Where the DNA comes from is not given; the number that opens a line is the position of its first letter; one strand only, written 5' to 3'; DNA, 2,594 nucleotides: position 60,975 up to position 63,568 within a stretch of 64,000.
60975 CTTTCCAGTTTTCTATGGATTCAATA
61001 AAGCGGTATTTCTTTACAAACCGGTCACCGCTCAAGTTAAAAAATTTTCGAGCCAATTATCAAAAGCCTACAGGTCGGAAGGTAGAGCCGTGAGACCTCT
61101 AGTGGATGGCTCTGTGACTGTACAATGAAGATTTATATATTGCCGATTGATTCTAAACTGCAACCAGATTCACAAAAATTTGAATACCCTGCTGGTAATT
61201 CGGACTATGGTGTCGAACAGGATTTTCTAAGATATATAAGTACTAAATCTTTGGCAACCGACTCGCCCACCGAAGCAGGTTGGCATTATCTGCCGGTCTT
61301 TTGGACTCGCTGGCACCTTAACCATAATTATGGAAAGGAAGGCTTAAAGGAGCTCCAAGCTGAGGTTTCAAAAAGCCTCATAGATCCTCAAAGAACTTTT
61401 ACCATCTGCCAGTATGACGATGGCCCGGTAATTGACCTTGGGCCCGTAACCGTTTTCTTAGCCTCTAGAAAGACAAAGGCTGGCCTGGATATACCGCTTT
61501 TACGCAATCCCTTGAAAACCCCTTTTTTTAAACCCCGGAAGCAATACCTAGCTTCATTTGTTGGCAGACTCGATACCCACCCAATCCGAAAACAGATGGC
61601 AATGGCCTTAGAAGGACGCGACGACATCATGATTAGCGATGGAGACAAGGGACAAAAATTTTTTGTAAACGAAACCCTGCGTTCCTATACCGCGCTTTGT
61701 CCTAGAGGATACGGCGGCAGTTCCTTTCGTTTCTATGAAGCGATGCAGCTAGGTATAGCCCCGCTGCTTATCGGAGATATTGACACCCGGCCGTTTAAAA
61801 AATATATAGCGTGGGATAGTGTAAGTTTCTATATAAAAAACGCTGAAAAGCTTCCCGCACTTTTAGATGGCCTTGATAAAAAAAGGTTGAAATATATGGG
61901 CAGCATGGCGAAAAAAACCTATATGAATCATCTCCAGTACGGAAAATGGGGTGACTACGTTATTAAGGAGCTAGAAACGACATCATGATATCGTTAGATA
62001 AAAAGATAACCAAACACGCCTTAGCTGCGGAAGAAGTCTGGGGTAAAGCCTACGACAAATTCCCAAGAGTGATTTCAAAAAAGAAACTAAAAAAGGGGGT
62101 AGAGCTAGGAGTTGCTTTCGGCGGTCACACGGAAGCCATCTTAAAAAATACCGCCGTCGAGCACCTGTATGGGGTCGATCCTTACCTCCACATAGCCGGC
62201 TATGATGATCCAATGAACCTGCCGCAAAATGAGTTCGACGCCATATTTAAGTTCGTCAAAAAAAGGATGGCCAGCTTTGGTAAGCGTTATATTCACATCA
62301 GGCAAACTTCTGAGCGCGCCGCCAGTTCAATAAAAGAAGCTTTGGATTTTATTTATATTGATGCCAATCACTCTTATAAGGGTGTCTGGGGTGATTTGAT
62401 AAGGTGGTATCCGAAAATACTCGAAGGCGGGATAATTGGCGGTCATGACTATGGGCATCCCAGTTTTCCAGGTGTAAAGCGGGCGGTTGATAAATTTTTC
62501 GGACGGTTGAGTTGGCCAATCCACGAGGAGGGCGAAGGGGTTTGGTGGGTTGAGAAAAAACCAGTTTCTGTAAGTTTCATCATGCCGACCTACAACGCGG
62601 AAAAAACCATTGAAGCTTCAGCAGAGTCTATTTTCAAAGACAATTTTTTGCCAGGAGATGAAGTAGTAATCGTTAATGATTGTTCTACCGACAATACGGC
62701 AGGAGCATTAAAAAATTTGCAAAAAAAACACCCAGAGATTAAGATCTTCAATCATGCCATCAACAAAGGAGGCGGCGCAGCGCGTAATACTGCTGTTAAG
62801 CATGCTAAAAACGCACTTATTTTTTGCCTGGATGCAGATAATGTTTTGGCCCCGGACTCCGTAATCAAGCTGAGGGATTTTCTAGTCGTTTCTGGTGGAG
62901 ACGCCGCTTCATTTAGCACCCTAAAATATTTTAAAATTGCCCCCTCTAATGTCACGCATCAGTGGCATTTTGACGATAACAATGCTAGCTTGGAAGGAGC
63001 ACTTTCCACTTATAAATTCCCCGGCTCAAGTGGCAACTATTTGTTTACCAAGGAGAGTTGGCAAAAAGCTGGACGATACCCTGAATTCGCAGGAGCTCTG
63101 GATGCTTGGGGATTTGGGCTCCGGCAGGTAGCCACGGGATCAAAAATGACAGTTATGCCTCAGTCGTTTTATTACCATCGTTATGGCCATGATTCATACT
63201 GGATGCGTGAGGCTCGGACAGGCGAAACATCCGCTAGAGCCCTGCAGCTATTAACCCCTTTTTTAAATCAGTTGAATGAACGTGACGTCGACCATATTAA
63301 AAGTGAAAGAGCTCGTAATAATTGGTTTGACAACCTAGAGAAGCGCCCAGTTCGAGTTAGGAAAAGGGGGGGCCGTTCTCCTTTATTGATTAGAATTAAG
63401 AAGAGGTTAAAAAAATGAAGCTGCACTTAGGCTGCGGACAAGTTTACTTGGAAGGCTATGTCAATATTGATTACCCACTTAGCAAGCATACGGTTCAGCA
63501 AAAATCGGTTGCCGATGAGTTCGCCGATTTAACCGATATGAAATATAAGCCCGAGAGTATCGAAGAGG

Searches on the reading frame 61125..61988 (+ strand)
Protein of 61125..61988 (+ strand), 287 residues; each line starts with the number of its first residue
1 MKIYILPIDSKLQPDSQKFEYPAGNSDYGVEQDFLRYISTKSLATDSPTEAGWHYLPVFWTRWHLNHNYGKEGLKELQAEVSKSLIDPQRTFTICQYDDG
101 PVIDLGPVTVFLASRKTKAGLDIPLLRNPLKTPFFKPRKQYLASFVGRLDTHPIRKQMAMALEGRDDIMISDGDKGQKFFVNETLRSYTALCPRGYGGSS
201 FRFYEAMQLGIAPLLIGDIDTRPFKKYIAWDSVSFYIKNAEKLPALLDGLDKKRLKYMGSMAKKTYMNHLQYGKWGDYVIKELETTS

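Call 45: find_encoding_contigs(protein=window:61125-61988:+, flank=10000, max_places=3)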
Protein window:61125-61988:+ (287 aa): no gene with exactly this product is on record in the collection.

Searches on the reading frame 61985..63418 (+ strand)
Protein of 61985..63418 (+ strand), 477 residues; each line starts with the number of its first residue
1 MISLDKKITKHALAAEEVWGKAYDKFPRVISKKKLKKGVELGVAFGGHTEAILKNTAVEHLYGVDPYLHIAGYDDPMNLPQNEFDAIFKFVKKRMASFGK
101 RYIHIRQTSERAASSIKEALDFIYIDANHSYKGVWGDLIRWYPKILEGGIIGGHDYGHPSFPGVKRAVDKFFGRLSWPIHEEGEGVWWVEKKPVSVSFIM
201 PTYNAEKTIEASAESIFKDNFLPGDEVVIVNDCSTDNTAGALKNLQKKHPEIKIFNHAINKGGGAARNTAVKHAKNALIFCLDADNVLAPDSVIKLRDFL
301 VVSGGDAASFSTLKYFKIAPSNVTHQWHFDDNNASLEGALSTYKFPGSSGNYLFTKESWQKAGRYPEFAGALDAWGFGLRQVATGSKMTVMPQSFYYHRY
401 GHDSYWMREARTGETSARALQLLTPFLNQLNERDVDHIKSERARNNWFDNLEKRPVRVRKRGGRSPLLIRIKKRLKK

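Call 44: find_encoding_contigs(protein=window:61985-63418:+, flank=10000, max_places=3)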
Protein window:61985-63418:+ (477 aa): no gene with exactly this product is on record in the collection.
